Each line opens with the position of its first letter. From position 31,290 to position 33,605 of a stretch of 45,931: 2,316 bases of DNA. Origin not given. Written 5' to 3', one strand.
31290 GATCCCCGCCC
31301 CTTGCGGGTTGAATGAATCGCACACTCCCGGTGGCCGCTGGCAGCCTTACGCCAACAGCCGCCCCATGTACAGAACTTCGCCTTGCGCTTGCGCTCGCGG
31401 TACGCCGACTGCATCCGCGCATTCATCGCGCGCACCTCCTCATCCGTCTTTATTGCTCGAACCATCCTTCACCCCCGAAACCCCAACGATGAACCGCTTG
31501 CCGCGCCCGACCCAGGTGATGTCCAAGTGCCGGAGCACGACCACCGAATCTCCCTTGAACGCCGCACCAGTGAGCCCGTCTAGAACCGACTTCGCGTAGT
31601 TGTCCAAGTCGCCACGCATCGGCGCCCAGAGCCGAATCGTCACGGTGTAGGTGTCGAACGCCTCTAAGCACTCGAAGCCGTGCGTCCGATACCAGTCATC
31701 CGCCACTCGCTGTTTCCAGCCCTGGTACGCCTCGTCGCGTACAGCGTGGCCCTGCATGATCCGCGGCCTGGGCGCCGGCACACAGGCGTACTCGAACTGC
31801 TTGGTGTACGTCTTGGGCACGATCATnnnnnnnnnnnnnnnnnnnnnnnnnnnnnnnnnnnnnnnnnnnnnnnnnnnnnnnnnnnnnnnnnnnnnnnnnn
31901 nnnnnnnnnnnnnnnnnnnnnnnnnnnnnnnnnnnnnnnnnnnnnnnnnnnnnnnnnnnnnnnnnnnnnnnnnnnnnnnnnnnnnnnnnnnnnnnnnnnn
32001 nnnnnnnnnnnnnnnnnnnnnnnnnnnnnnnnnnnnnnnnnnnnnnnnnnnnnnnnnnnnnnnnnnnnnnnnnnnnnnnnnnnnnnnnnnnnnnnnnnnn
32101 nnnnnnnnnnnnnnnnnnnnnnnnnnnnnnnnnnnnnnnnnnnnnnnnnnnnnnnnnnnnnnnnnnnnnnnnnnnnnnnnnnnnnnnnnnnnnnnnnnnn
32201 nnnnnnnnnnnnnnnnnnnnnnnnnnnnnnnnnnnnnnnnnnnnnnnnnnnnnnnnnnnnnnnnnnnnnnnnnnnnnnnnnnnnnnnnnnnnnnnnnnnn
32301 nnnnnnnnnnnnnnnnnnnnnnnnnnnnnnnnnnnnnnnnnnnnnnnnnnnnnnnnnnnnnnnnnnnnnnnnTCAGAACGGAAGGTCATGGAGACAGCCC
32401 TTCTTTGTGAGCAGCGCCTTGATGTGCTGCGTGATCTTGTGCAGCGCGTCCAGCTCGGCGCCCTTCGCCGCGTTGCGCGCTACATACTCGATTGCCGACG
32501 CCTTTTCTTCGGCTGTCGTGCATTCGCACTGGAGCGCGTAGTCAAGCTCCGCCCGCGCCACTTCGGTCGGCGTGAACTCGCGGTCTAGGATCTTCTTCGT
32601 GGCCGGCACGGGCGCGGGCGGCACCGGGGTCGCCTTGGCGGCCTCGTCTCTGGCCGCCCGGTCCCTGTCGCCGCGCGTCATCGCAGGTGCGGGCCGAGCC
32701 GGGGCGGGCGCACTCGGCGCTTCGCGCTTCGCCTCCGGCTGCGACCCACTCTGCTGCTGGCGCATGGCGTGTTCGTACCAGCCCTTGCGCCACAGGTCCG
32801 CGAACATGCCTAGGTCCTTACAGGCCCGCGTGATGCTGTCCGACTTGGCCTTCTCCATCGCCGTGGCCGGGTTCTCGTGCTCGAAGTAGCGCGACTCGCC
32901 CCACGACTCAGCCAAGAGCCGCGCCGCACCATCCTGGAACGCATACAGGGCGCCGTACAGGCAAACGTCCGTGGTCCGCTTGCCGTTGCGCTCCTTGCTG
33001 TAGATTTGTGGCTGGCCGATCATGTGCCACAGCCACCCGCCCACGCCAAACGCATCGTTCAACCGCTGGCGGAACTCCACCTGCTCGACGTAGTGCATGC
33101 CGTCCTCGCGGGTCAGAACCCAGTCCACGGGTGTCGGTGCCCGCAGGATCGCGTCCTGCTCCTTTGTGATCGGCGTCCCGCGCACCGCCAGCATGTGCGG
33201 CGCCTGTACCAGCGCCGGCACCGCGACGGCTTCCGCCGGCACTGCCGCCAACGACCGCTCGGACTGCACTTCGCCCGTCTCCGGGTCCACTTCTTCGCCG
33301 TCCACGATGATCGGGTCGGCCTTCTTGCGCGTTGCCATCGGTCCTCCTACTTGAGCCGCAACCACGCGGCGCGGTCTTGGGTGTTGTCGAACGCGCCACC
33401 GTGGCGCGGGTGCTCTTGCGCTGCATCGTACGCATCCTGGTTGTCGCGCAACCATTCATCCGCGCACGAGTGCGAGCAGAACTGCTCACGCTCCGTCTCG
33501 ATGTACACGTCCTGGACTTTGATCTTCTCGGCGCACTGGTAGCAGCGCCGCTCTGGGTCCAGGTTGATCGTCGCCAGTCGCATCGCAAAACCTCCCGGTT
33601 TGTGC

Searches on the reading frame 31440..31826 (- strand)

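Call 108: search_protein_families(library=pfam, proteins=[window:31440-31826:-], max_evalue=0.001)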
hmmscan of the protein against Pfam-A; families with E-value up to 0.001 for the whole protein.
window:31440-31826:- (128 aa): 1 family
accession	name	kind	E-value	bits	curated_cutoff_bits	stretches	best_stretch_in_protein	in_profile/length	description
PF05866.16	RusA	-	5.1e-07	30.8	22.8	1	16-99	5-107/124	Endodeoxyribonuclease RusA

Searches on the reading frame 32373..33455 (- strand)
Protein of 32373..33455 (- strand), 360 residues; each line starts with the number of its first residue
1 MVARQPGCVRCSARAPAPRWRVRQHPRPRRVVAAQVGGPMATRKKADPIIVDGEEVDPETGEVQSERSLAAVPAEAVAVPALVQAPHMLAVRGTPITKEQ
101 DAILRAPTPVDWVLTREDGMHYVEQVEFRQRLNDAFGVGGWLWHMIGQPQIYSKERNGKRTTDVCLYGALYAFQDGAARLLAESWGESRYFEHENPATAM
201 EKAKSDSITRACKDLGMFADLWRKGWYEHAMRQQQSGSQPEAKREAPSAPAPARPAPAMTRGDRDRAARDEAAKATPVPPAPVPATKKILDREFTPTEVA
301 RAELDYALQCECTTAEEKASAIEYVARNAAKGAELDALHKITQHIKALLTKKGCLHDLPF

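Call 85: search_protein_families(library=pfam, proteins=[window:32373-33455:-], max_evalue=0.01)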
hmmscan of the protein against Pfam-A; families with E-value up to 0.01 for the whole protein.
window:32373-33455:- (360 aa): 2 families
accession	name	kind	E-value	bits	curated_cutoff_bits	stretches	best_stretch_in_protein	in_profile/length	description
PF06420.17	Mgm101p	-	2.5e-21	76.4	27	1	93-226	11-132/170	Mitochondrial genome maintenance MGM101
PF04098.21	Rad52_Rad22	-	0.0013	19.1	20.3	1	118-214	26-121/153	Rad52/22 family double-strand break repair protein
